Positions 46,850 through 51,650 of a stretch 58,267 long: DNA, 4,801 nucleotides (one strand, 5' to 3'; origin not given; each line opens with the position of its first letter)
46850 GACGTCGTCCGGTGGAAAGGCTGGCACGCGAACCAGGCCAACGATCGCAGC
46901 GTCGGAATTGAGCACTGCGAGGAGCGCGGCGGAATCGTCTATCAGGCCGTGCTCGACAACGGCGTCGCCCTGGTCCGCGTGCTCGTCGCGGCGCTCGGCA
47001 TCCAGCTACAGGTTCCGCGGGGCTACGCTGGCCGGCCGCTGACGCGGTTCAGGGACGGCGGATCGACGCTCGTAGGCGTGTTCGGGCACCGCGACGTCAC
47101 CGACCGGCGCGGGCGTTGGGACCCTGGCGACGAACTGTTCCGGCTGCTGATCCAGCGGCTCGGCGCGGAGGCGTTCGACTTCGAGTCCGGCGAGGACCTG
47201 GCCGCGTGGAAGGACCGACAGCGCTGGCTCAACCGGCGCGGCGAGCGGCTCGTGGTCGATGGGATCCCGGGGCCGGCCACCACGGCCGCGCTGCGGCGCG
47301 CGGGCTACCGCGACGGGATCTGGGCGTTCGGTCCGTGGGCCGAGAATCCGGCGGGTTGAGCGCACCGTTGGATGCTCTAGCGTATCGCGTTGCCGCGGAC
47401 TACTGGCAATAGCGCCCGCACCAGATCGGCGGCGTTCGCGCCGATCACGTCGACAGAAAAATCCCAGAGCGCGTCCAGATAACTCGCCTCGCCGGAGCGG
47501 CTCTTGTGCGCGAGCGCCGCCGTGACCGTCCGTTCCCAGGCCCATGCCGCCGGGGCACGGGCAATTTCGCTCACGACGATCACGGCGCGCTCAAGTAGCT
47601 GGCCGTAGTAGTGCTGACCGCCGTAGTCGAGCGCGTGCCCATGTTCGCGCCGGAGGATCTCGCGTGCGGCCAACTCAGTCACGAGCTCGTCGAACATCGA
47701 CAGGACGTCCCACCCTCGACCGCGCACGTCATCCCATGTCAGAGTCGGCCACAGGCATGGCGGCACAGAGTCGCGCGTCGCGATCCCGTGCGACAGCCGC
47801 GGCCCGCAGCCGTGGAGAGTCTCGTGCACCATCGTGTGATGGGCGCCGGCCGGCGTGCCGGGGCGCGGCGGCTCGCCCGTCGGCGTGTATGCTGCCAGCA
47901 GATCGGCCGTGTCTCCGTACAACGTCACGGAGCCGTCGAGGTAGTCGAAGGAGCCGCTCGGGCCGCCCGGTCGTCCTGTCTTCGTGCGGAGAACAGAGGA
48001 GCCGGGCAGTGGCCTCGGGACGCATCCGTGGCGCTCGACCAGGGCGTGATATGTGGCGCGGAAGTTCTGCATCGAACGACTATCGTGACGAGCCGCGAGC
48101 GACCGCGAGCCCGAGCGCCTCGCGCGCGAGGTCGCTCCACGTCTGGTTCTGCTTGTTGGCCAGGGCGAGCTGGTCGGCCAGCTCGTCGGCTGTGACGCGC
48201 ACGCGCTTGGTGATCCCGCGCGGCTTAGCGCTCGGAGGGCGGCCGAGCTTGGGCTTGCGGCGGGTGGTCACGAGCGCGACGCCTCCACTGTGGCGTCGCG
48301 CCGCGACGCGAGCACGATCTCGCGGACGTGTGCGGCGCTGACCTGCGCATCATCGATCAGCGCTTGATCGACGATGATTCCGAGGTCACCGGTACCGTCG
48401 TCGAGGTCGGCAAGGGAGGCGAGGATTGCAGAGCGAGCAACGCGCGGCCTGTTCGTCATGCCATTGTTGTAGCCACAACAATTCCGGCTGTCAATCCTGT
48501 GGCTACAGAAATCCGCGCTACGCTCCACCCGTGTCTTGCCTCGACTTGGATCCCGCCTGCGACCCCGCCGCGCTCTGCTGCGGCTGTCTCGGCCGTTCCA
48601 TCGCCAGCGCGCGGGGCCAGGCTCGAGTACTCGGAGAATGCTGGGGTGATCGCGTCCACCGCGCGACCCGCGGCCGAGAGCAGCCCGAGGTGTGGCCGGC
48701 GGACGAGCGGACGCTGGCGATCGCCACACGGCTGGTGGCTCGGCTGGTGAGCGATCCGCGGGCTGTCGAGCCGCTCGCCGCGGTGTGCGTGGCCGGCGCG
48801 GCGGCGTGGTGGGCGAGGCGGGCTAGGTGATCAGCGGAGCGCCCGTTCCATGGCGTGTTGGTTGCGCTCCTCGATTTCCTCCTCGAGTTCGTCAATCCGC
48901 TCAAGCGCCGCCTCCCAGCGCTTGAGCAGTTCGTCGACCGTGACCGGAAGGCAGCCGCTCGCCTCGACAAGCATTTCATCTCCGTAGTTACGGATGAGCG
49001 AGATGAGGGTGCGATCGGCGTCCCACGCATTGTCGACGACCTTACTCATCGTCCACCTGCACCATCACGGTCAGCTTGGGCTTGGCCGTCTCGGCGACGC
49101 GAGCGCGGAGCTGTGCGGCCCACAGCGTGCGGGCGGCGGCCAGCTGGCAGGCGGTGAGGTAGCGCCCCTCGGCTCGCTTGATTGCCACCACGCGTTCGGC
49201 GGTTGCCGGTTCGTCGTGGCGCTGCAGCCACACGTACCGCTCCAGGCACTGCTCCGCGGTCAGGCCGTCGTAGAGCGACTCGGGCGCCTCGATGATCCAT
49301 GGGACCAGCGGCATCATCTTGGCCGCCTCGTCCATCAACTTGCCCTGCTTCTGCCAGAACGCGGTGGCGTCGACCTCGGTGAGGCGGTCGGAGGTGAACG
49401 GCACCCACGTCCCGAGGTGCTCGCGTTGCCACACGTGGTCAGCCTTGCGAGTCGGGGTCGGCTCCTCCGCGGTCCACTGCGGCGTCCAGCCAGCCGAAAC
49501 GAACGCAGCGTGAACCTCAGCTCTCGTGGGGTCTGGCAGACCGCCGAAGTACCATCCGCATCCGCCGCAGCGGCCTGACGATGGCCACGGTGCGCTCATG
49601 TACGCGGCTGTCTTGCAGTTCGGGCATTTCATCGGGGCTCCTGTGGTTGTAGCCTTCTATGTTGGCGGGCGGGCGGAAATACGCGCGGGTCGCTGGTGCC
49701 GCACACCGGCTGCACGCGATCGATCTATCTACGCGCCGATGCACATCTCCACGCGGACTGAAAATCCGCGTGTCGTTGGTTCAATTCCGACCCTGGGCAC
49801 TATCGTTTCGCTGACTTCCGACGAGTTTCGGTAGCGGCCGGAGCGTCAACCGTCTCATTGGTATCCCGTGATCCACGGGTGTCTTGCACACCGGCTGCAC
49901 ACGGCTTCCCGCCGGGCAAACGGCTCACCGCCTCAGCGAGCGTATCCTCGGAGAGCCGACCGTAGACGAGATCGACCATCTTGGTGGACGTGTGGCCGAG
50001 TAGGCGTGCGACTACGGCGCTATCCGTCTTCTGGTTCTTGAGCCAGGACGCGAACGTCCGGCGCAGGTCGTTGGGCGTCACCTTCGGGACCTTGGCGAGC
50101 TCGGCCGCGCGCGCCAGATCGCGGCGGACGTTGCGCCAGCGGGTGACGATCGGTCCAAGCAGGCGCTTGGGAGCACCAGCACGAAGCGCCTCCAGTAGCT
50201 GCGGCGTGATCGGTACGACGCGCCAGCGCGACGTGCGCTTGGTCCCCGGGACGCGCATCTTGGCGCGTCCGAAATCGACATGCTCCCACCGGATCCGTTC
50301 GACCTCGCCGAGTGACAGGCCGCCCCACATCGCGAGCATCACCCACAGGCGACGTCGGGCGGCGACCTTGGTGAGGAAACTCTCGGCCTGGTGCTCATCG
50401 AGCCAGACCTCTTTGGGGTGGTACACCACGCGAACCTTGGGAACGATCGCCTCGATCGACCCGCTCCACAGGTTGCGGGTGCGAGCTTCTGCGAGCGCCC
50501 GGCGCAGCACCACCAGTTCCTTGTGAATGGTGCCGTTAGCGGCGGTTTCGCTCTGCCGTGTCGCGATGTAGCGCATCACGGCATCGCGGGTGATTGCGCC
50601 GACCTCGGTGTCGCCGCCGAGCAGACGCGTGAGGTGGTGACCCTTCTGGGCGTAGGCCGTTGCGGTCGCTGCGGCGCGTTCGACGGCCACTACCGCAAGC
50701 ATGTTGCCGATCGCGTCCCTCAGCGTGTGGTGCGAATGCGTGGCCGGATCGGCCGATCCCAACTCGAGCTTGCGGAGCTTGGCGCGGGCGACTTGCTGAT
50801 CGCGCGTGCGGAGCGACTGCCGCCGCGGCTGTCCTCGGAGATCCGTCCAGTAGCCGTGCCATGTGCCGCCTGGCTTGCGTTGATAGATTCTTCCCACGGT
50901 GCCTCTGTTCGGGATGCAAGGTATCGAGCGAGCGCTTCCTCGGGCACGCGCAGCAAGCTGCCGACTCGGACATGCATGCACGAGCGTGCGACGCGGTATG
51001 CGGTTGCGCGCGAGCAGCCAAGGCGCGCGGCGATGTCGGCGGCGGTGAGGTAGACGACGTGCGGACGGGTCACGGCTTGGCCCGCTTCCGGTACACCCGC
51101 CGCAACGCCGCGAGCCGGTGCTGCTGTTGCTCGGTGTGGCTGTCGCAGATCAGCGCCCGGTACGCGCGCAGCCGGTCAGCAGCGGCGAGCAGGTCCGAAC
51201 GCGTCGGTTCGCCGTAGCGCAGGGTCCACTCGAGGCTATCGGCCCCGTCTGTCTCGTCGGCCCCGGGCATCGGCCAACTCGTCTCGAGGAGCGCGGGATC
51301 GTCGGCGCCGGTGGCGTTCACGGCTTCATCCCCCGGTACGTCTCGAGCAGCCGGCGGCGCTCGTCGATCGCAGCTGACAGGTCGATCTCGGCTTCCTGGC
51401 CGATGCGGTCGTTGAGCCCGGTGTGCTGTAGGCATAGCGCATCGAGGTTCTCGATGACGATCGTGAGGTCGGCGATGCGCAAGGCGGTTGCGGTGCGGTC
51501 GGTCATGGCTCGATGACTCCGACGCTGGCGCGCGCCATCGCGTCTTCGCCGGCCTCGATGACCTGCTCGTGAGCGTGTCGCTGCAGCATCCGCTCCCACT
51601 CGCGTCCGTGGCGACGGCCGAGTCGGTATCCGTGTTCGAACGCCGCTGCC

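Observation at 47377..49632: Six-gene accessory island between the endolysin and attP, including an RHH + HExxH operon: candidate undescribed regulatory/defence module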

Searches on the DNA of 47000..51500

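Call 35: search_rna_families(source=window, start=47000, end=51500, threshold=evalue, max_evalue=1)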
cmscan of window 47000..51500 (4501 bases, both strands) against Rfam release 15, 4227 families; matches with E-value up to 1: 1.
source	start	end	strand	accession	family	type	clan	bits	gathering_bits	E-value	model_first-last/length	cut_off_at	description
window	49735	49799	+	RF00005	tRNA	Gene; tRNA;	CL00001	22.1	29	0.33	1-71/71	no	tRNA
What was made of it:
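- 49753..49800 (+): attP core: about 48 nt identical to the 3' part (anticodon stem to acceptor end) of the host tRNA-Phe(GAA) gene. Rfam finds a tRNA-like match at 49735-49799 (call 35).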
